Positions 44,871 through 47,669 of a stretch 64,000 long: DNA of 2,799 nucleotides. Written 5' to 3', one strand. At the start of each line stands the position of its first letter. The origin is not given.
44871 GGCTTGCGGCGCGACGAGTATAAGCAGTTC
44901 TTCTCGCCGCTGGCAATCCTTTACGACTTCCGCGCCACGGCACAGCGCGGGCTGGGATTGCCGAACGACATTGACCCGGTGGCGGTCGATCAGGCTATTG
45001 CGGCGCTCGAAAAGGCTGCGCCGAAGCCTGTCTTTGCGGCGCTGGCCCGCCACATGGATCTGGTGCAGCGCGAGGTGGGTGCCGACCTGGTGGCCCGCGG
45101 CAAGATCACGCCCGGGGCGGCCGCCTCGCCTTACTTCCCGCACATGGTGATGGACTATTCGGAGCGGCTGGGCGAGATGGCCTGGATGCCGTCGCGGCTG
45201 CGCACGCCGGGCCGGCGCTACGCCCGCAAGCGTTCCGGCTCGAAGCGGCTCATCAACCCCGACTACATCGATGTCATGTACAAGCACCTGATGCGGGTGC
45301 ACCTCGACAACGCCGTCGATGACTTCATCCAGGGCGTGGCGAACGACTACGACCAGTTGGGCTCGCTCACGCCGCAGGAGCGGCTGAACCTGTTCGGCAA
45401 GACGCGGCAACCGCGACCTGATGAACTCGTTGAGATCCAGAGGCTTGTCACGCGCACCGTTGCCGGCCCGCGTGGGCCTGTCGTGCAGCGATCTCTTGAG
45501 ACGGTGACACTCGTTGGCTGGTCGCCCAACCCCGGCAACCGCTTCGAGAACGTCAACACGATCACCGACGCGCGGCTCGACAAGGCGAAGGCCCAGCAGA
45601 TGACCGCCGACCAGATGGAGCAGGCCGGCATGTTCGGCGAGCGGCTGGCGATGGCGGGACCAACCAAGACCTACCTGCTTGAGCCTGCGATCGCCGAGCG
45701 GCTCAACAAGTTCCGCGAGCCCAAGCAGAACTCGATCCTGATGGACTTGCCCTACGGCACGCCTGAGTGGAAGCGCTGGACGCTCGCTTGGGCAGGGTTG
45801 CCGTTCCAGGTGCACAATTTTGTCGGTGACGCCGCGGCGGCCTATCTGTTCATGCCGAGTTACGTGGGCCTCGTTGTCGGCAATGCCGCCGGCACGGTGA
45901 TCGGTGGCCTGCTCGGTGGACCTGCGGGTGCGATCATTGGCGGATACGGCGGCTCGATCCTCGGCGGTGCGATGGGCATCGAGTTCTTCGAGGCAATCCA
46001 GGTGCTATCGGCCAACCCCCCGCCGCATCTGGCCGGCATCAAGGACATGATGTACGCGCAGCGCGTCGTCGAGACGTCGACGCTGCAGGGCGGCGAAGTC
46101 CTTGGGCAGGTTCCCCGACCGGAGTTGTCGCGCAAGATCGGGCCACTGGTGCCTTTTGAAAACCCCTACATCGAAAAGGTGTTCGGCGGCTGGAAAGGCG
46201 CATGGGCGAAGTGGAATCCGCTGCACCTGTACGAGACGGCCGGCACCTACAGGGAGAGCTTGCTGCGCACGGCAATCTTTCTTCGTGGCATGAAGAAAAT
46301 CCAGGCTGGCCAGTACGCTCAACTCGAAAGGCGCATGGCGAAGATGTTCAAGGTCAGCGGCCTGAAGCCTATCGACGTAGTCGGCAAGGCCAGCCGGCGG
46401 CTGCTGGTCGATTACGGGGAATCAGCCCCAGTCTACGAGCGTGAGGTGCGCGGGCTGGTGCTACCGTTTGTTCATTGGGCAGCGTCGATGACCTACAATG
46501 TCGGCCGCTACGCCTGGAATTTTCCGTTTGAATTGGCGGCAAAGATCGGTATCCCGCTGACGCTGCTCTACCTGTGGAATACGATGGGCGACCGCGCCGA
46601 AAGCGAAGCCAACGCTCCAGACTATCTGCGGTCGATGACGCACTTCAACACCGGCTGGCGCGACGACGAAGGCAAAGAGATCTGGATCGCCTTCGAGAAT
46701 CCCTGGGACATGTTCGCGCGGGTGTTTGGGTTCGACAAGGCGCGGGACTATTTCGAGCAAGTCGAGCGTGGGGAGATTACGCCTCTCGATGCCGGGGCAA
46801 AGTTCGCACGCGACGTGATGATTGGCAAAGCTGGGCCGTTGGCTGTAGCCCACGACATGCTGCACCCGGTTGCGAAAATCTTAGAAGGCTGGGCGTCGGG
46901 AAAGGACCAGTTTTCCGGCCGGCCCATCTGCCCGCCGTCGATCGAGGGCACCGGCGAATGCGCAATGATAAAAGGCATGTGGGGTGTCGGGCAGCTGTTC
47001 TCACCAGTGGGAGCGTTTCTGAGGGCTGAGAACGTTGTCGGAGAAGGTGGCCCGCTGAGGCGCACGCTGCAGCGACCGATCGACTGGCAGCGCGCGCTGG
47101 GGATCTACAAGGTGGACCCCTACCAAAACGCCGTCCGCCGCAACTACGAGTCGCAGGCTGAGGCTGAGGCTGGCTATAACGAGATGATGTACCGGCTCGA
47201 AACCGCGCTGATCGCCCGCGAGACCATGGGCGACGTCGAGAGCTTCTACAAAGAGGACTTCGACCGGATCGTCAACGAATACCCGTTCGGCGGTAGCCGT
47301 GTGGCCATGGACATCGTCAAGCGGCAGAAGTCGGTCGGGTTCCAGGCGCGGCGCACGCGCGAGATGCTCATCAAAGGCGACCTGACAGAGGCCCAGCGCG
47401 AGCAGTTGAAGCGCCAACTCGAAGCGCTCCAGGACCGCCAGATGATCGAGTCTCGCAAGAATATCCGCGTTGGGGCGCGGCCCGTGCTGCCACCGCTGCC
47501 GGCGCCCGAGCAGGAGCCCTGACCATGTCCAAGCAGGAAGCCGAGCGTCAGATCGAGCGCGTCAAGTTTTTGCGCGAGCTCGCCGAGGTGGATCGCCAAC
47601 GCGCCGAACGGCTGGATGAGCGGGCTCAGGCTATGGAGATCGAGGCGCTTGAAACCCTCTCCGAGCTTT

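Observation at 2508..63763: Genome-wide 15-19 bp palindrome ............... in about 20 copies across both transcription blocks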

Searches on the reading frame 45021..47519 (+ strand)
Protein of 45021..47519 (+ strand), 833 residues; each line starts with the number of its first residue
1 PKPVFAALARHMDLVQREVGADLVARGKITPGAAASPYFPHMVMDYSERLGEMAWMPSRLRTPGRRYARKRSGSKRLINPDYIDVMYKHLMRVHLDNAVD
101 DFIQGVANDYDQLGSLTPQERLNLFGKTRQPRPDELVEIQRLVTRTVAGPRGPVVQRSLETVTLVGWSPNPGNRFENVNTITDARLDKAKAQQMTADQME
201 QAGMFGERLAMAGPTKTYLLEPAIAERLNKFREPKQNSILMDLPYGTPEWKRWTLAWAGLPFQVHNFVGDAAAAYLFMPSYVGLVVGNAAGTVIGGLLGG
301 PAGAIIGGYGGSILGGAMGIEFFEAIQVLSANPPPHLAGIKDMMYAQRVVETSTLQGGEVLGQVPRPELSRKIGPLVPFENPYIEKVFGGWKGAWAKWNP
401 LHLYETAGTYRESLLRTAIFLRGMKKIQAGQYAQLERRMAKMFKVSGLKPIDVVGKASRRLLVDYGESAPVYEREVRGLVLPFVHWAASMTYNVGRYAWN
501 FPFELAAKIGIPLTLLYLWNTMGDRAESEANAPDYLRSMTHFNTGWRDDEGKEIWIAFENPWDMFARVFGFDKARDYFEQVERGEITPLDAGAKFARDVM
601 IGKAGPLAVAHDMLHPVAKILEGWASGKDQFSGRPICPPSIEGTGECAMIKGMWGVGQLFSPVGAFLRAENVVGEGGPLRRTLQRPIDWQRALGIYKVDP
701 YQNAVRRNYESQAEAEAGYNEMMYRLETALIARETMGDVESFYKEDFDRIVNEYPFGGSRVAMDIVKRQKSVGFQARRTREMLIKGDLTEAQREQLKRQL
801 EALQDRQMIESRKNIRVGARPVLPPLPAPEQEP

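Call 85: search_protein_families(library=pfam, proteins=[window:45021-47519:+], max_evalue=0.5)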
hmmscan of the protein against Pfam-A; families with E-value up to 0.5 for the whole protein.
window:45021-47519:+ (833 aa): 3 families
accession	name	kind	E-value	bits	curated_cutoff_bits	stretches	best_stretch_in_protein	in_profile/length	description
PF20721.2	C19orf12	-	0.00043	20.6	30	1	283-329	46-91/163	C19orf12-like protein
PF13488.11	Gly-zipper_Omp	-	0.088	13.2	25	1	282-319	1-39/46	Glycine zipper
PF13441.11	Gly-zipper_YMGG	-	0.26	11.5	28.9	0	283-319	6-43/45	YMGG-like Gly-zipper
